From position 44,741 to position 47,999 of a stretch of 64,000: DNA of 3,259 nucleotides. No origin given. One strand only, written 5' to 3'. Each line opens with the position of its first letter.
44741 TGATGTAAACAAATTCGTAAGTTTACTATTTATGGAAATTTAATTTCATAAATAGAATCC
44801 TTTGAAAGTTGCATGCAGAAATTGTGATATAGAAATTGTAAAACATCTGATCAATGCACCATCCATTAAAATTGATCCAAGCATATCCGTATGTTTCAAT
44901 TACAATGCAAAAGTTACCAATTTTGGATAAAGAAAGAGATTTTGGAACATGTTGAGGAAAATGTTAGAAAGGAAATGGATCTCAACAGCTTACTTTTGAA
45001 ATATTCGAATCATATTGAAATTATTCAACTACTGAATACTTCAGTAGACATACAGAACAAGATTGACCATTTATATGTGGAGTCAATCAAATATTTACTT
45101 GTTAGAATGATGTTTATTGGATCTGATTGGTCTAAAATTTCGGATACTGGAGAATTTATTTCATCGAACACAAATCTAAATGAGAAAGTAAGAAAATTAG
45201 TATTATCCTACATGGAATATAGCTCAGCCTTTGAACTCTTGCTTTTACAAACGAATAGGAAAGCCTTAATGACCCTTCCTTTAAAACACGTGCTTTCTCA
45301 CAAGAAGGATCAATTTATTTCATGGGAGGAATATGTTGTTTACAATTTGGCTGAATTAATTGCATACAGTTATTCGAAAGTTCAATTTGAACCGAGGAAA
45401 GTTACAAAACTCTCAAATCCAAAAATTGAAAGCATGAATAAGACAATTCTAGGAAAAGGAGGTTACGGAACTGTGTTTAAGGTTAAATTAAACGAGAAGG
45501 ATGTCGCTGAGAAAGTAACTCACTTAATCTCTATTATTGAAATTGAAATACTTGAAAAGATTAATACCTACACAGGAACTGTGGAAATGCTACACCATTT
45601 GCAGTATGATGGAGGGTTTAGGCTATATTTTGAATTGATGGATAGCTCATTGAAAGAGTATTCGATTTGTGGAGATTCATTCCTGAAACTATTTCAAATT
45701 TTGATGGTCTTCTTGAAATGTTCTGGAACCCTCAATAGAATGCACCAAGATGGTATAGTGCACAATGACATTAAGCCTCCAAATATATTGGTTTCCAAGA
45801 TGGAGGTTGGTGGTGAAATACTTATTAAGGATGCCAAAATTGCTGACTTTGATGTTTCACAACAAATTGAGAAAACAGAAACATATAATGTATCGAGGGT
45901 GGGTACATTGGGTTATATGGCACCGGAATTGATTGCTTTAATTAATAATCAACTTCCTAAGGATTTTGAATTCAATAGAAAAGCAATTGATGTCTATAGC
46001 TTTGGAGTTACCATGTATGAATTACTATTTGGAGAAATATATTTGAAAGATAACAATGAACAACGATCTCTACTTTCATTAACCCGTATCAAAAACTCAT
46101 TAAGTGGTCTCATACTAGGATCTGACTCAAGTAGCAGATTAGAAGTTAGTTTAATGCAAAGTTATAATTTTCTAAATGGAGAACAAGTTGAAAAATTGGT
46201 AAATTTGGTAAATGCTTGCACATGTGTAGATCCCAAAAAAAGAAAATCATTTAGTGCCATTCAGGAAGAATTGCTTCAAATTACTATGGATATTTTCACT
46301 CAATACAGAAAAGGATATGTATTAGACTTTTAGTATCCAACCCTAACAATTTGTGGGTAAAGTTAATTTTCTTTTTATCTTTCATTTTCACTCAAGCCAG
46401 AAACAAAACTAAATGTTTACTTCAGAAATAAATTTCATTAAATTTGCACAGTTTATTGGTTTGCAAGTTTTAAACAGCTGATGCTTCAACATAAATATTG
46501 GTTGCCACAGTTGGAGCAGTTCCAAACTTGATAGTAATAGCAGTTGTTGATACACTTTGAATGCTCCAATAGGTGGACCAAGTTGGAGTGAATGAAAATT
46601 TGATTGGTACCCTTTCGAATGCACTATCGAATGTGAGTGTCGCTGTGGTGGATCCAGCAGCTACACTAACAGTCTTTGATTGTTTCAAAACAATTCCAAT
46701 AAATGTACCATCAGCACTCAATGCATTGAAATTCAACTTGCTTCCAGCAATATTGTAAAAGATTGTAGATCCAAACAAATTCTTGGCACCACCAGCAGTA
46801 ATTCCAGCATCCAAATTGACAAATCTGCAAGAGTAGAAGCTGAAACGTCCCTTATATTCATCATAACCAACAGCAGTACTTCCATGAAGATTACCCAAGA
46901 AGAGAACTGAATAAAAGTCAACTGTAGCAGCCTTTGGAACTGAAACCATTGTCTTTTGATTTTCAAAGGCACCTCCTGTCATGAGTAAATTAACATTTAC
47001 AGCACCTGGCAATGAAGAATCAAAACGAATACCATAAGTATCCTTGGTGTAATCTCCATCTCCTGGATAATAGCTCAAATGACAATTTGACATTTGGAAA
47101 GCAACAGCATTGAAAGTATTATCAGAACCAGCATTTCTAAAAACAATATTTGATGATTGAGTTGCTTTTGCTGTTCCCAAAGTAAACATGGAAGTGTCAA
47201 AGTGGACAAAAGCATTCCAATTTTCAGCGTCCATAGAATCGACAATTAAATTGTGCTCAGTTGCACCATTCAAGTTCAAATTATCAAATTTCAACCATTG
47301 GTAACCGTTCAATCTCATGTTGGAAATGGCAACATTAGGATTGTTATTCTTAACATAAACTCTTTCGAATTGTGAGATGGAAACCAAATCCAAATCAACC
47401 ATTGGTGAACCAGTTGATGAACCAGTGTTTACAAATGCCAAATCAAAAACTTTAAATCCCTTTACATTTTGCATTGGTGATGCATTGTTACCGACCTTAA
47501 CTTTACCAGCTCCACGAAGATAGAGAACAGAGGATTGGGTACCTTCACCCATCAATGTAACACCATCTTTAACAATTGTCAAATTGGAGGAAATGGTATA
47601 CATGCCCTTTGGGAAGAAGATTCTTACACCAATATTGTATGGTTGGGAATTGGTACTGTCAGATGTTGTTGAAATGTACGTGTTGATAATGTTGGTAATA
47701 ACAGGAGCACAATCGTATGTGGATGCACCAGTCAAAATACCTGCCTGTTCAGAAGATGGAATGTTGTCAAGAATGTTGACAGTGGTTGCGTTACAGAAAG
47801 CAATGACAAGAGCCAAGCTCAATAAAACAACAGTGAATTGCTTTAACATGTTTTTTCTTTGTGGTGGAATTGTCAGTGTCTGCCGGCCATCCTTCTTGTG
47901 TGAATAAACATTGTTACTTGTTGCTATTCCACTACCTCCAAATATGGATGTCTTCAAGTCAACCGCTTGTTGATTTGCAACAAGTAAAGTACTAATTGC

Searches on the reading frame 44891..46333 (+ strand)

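Call 3: search_protein_families(library=pfam, max_evalue=1, proteins=[window:44891-46333:+])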
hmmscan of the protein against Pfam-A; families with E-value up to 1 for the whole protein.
window:44891-46333:+ (480 aa): 5 families
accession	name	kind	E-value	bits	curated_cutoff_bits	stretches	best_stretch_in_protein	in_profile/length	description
PF00069.31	Pkinase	-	6e-34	118.1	31.7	1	184-459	4-259/263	Protein kinase domain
PF07714.23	PK_Tyr_Ser-Thr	-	2.7e-17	63.4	23.1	1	186-461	6-258/258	Protein tyrosine and serine/threonine kinase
PF17667.7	Pkinase_fungal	-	1.4e-05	24.4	24.1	1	268-359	286-376/387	Fungal protein kinase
PF18249.6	Ca_bind_SSO6904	-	0.031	15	25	1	15-66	25-77/90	Calcium binding protein SSO6904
PF01636.29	APH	-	0.25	11.5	23.2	1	285-307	166-189/239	Phosphotransferase enzyme family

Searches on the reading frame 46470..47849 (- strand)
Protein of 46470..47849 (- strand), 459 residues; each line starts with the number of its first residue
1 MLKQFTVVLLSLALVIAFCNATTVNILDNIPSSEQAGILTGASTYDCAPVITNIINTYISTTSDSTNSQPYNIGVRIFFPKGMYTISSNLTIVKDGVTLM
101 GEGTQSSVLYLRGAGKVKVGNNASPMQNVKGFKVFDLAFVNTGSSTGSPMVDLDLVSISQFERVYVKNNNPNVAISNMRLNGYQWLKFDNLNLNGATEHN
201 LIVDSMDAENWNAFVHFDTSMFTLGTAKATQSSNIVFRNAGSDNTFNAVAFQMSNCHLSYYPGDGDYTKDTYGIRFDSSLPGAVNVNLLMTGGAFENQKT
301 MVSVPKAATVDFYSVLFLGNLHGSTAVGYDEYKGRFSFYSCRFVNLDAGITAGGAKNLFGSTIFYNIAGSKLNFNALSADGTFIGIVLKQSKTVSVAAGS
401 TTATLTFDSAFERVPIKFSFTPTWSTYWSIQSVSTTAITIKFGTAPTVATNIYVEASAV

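Call 3: search_protein_families(library=pfam, max_evalue=1, proteins=[window:46470-47849:-])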
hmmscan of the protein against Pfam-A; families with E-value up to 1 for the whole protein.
window:46470-47849:- (459 aa): 0 families

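Call 9: find_homologous_proteins(query=window:46470-47849:-)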
Query window:46470-47849:- (459 aa): 2 proteins with E <= 0.001 among 8000 candidates.
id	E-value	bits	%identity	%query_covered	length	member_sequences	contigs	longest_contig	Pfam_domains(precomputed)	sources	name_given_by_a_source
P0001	2.7e-181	621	100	61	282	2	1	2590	-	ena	-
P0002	1.5e-91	326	40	99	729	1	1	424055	PF21700.4,PF07974.20,PF25024.1,PF23301.2,PF21795.4,PF23106.2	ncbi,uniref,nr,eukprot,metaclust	ncbi:predicted protein [Naegleria gruberi]|uniref:Predicted protein n=1 Tax=Naegleria gruberi TaxID=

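Call 12: search_solved_structures(query=window:46470-47849:-, max_evalue=10, show_alignments=2)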
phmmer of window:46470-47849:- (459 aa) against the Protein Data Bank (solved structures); distinct sequences matched with E-value up to 10: 0.

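Call 16: search_protein_families(library=ncbifam, max_evalue=10, proteins=[window:46470-47849:-])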
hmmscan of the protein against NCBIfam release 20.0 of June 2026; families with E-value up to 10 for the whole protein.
window:46470-47849:- (459 aa): 1 family
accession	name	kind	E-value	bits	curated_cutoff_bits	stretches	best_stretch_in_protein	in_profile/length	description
TIGR03805.1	beta_helix_1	subfamily_domain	5.2e-05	22.5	141.5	1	76-143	13-76/314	parallel beta-helix domain-containing protein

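Call 17: search_protein_families(library=phrogs, max_evalue=10, proteins=[window:46470-47849:-])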
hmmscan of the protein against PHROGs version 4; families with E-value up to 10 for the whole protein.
window:46470-47849:- (459 aa): 1 family
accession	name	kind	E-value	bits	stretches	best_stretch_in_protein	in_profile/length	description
phrog_17559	-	unknown function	0.24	11.7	1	172-223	68-123/350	-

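Call 30: predict_structure(alignment_id=A1)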
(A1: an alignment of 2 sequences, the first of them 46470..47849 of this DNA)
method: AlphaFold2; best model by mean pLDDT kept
length: 459 residues; sequences in the alignment: 2
mean_pLDDT: 56.6   pTM: 0.54
mean pLDDT of the five models: 56.6, 52.9, 51.2, 50.8, 50.4
residues with pLDDT >= 90: 3; 70-90: 120; 50-70: 155; < 50: 181
segments of 3 or more residues with pLDDT < 50: 1-5, 10-20, 60-73, 87-162, 309-315, 328-388
pLDDT, mean of each block of 10 residues (from residue 1): 48 45 71 75 65 64 42 51 51 45 34 30 24 34 34 35 54 57 64 69 65 74 66 77 63 78 59 72 62 67 60 48 52 44 41 37 40 39 44 80 76 61 79 81 86 61
secondary structure, 60 per line:
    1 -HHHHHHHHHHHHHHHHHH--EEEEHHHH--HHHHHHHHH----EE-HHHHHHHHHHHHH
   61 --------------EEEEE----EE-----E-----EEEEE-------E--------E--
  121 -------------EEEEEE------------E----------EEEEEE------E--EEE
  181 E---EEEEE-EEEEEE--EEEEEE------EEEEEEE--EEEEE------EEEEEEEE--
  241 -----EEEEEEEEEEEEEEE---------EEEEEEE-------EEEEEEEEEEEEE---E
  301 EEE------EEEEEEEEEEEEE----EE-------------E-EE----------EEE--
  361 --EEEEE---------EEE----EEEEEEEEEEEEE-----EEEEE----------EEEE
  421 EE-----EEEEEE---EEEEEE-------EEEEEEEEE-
elements in order: H2-19 E22-25 H26-29 H32-40 H48-60 E75-79 E97-101 E134-139 E163-168 E178-181 E185-189 E191-196 E199-204 E211-217 E220-224 E231-238 E246-260 E270-276 E284-296 E300-303 E310-322 E356-358 E363-367 E377-379 E384-396 E402-406 E417-422 E428-433 E437-442 E450-458

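Call 34: fold_search(model_id=the predicted structure, library=pdb)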
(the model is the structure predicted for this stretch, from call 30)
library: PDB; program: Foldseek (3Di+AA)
matches with E <= 10: 294; with E <= 0.001: 14
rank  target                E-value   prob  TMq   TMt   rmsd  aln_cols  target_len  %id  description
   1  4ru5_A                4.2e-06  1.00  0.21  0.18  18.1       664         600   11  Crystal Structure of the Pseudomonas phage phi297 tailspike gp61 (released 2015-11-18)
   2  2vbm_A                6.4e-06  1.00  0.25  0.23  15.9       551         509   13  Tailspike protein of bacteriophage Sf6 complexed with tetrasaccharide (released 2008-04-22)
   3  7eea_A                7.0e-06  1.00  0.21  0.17  20.4       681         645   11  Cyanophage Pam1 tailspike receptor-binding domain (released 2021-10-20)
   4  2vbe                  1.0e-05  1.00  0.27  0.25  15.7       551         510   13  Tailspike protein of bacteriophage Sf6 (released 2008-04-22)
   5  4ru5_C                1.2e-05  0.99  0.19  0.16  15.3       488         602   13  Crystal Structure of the Pseudomonas phage phi297 tailspike gp61 (released 2015-11-18)
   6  4urr_A                1.4e-05  1.00  0.23  0.21  16.0       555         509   11  Tailspike protein of Sf6 bacteriophage bound to Shigella flexneri O- antigen octasaccharide fragment (released 2015-07-15)
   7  7chu_A                3.8e-05  1.00  0.25  0.23  14.6       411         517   14  Geobacillus virus E2 - ORF18 (released 2021-04-14)
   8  4urr_B                4.7e-05  1.00  0.24  0.23  16.1       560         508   12  Tailspike protein of Sf6 bacteriophage bound to Shigella flexneri O- antigen octasaccharide fragment (released 2015-07-15)
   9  7eea_C                5.4e-05  1.00  0.21  0.17  20.8       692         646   10  Cyanophage Pam1 tailspike receptor-binding domain (released 2021-10-20)
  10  4ru4_B                1.2e-04  0.99  0.19  0.16  14.8       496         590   10  Crystal structure of the tailspike protein gp49 from Pseudomonas phage LKA1 (released 2015-11-18)
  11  2vbk                  1.3e-04  1.00  0.27  0.25  15.6       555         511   14  NATIVE TAILSPIKE PROTEIN OF BACTERIOPHAGE SF6 (released 2008-04-01)
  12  7eea_B                1.6e-04  0.98  0.19  0.15  21.7       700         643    9  Cyanophage Pam1 tailspike receptor-binding domain (released 2021-10-20)
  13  4y9v_A                2.4e-04  0.98  0.22  0.19  16.9       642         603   10  Gp54 tailspike of Acinetobacter baumannii bacteriophage AP22 in complex with A. baumannii capsular saccharide (released 2017-02-01)
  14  5w5p                  8.0e-04  0.97  0.26  0.21  18.0       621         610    8  Crystal structure of Acinetobacter baumannii phage AM24 tailspike protein (released 2018-12-19)
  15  9k4a_A                1.1e-03  0.96  0.22  0.17  15.6       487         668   10  Cryo-EM structure of depolymerase S2-4 from Klebsiella phage K64-1 (released 2026-03-25)
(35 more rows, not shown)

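Call 43: search_solved_structures(query=A1, max_evalue=10, show_alignments=0)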
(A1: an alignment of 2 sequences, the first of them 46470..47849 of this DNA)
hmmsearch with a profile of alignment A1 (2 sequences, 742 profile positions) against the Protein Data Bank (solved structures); distinct sequences matched with E-value up to 10: 20.
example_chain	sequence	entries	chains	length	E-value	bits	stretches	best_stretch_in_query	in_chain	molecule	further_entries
2ygq_A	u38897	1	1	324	0.00059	21.4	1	514-622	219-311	WNT INHIBITORY FACTOR 1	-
4xbm_A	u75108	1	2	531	0.018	16.4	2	645-697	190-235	Delta-like protein 1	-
5mvx_A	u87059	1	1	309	0.02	16.3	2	596-658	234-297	Delta-like protein 4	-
2vj2_A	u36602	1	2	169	0.078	14.4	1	557-623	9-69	JAGGED-1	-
5uk5_B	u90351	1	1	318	0.3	12.5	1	567-623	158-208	Protein jagged-1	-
3my2_A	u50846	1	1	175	0.73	11.1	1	92-129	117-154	Lipopolysaccharide export system protein lptC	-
6s8n_C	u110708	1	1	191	0.75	11.1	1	92-129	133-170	Lipopolysaccharide export system protein LptC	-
6mi7_C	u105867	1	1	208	0.88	10.9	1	92-129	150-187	Lipopolysaccharide export system protein LptC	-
2vj3_A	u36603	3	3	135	1.4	10.3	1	563-660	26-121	NEUROGENIC LOCUS NOTCH HOMOLOG PROTEIN 1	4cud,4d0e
5mwb_A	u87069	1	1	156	2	9.7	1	590-696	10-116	Neurogenic locus notch homolog protein 2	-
5bo1_A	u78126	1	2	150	2.4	9.5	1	568-623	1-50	Protein jagged-1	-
4xlw_B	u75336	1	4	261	4.7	8.5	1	573-621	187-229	Delta-like protein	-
4d0f_A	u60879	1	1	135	4.9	8.4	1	563-659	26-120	NEUROGENIC LOCUS NOTCH HOMOLOG PROTEIN 1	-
4cue_A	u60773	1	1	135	5.1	8.4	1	563-659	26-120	NEUROGENIC LOCUS NOTCH HOMOLOG PROTEIN 1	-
4cuf_A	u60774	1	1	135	5.8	8.2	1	563-659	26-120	NEUROGENIC LOCUS NOTCH HOMOLOG PROTEIN 1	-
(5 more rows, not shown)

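Call 46: find_encoding_contigs(protein=P0002, flank=10000, max_places=3)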
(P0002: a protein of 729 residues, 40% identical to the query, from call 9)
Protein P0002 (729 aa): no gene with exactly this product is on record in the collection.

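Call 67: search_protein_families(library=pfam, max_evalue=0.001, proteins=[P0002])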
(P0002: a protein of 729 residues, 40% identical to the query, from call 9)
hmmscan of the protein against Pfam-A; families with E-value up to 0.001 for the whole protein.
P0002 (729 aa): 6 families
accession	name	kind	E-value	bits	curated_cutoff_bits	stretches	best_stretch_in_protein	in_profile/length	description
PF25024.1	EGF_TEN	-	2.2e-10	41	65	1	471-692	11-197/234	Teneurin EGF domain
PF07974.19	EGF_2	-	1.8e-09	38.2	22.1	1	578-604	5-32/32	EGF-like domain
PF23106.1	EGF_Teneurin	-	1.5e-06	28.6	24.3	1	581-606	5-29/30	Teneurin-like EGF domain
PF21700.4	EGF_DL_JAG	-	2.1e-06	28.1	27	1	584-606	2-24/26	Delta-like/Jagged, EGF-like domain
PF21795.3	JAG1-like_EGF2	-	2.2e-05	24.8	27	0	585-604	3-22/25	Protein jagged-1-like, atypical EGF2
PF25820.1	DUF7949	-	7.2e-05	23.4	27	1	536-566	3-32/35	Domain of unknown function (DUF7949)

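Call 70: search_dna_similar(query=window:46470-47849:-, collection=phages, mode=protein, max_evalue=0.1, max_rows=10)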
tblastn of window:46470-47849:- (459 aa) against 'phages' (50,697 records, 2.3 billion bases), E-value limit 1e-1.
No match.

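Call 73: find_related_loci(query=A1, collection=metagenome_contigs, flank=10000)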
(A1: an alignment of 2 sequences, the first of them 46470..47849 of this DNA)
Query A1 (459 aa) in metagenome_contigs; peptide patterns used: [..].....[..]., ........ (x = any residue, [..] = any of these).
156 stretches matched a pattern; 4 encode a relative of the query (tblastn E <= 1e-3); 4 distinct loci.
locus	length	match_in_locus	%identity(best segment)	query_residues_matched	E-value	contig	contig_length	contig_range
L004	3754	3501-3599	55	77-109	7e-7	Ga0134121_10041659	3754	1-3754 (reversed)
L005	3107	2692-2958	25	30-111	1e-5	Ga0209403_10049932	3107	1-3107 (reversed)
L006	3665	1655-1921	25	30-111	1e-5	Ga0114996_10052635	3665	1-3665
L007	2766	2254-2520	25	30-111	1e-5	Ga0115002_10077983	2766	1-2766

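Call 87: search_protein_families(library=ncbifam, max_evalue=10, proteins=[P0002])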
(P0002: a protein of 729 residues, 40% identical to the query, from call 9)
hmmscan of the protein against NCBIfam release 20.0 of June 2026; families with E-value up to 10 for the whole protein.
P0002 (729 aa): 0 families
